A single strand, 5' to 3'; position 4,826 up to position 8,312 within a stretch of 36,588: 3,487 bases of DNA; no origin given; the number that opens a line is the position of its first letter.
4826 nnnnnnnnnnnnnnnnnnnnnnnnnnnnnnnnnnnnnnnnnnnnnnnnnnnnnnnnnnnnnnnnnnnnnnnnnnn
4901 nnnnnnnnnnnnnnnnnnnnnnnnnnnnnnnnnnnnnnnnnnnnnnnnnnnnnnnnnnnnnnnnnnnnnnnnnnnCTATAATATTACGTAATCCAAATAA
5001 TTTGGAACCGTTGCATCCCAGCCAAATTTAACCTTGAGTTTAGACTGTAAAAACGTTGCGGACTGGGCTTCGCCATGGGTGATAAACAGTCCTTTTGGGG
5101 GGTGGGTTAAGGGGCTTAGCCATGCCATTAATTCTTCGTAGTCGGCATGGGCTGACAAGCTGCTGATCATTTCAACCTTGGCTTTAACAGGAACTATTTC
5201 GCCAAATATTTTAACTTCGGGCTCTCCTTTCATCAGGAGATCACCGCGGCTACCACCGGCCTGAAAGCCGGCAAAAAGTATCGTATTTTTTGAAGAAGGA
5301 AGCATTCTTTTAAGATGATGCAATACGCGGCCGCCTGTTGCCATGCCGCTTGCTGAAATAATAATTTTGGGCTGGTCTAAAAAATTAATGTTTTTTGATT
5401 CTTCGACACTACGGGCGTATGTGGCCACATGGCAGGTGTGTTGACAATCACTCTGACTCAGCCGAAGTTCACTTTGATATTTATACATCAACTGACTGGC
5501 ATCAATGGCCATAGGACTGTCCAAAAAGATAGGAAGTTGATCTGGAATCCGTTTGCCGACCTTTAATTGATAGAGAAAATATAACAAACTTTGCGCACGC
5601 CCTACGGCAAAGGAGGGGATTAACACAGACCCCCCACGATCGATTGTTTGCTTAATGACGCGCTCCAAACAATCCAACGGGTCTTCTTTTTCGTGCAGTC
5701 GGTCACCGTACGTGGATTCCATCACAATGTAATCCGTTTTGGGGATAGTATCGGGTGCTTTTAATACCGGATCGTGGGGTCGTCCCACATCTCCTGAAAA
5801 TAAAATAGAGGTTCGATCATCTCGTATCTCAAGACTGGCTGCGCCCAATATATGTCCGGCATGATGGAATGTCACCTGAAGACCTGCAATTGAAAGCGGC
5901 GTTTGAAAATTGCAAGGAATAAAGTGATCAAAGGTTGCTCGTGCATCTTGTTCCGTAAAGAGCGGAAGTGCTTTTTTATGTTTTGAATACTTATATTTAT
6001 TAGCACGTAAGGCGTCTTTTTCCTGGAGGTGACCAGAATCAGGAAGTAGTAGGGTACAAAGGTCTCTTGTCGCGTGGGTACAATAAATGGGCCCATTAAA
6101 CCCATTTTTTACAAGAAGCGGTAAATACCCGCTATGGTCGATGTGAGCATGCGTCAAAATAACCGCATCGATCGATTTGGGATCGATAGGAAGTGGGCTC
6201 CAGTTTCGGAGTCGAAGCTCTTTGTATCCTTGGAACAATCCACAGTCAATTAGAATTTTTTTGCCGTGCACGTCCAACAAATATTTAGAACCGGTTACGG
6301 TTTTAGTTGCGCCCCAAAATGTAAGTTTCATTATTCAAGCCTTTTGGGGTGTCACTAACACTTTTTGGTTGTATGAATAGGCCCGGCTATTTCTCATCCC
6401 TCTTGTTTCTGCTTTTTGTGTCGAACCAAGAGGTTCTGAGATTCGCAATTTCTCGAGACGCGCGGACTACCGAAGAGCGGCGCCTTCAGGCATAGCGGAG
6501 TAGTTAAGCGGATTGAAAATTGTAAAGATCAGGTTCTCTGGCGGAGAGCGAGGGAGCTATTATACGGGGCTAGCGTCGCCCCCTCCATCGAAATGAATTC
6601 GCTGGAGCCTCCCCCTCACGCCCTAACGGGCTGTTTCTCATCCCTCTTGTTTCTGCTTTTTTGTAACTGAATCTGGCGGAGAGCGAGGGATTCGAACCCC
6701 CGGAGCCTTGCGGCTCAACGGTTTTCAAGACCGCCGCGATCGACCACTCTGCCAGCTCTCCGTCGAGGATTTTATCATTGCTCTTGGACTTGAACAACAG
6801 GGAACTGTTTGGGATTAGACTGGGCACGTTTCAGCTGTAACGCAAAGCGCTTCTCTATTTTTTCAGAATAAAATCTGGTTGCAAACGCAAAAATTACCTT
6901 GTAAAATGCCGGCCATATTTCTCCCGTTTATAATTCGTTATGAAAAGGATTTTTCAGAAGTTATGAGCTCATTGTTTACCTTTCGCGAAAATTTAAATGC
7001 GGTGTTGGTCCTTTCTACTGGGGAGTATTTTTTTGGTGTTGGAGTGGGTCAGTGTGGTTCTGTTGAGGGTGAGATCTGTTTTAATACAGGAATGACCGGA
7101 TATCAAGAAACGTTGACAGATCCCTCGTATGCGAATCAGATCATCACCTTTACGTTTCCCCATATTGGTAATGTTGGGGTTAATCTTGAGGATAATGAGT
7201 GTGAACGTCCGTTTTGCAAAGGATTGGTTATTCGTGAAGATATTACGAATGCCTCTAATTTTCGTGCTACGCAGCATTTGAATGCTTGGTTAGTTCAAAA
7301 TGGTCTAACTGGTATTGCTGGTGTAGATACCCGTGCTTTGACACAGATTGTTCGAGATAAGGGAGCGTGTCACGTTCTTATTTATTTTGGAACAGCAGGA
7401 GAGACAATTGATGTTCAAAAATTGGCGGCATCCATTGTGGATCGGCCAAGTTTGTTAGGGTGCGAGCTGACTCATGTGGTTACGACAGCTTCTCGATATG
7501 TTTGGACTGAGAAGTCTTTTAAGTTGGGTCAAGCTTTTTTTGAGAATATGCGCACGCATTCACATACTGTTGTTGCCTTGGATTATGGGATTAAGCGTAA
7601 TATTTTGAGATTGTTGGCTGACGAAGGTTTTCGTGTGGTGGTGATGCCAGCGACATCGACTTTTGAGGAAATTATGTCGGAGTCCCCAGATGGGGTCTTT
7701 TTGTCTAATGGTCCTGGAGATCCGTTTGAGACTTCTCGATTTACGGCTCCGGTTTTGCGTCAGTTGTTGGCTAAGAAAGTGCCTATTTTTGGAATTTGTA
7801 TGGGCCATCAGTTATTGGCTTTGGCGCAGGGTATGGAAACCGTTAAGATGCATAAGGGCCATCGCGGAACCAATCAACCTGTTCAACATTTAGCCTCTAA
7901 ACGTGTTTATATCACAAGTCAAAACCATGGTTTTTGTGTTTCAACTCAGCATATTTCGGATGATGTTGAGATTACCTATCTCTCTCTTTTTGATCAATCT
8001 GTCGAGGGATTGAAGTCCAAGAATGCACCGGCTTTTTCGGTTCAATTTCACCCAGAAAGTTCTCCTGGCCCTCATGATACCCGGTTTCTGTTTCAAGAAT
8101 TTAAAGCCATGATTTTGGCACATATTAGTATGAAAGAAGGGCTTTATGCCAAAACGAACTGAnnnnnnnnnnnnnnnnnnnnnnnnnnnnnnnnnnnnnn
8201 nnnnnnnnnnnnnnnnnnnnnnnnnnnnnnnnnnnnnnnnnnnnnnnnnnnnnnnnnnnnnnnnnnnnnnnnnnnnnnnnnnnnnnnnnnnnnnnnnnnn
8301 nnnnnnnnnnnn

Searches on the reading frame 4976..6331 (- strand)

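Call 11: search_protein_families(library=pfam, proteins=[window:4976-6331:-], max_evalue=0.001)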
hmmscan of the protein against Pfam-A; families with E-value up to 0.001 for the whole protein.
window:4976-6331:- (451 aa): 6 families
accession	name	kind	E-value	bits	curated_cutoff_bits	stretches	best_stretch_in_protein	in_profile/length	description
PF10996.14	Beta-Casp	-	2.1e-33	115.8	27.7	1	246-364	1-118/120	Beta-Casp domain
PF00753.33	Lactamase_B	-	1.9e-16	61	22.7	1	17-193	9-161/196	Metallo-beta-lactamase superfamily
PF07521.17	RMMBL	-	2.6e-16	59.8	21.6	1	380-443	2-63/63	Zn-dependent metallo-hydrolase RNA specificity domain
PF16661.11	Lactamase_B_6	-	9.1e-15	55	27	1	18-197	1-177/193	Metallo-beta-lactamase superfamily domain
PF12706.13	Lactamase_B_2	-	2e-11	44.3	27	1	25-205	2-163/200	Beta-lactamase superfamily domain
PF19583.5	ODP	-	0.00027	21.3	27.2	0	15-126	4-85/194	ODP family beta lactamase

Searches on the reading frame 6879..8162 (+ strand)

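Call 11: search_protein_families(library=pfam, proteins=[window:6879-8162:+], max_evalue=0.001)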
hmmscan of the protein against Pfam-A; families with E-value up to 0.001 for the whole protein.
window:6879-8162:+ (427 aa): 3 families
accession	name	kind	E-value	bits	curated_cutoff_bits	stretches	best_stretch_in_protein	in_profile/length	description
PF00117.34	GATase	-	1e-49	169.2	22.8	1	233-409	2-188/190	Glutamine amidotransferase class-I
PF00988.28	CPSase_sm_chain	-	2.5e-47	160.3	27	1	43-167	1-125/126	Carbamoyl-phosphate synthase small chain, CPSase domain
PF07722.19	Peptidase_C26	-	6.2e-10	39.6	20.5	1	287-393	92-219/219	Peptidase C26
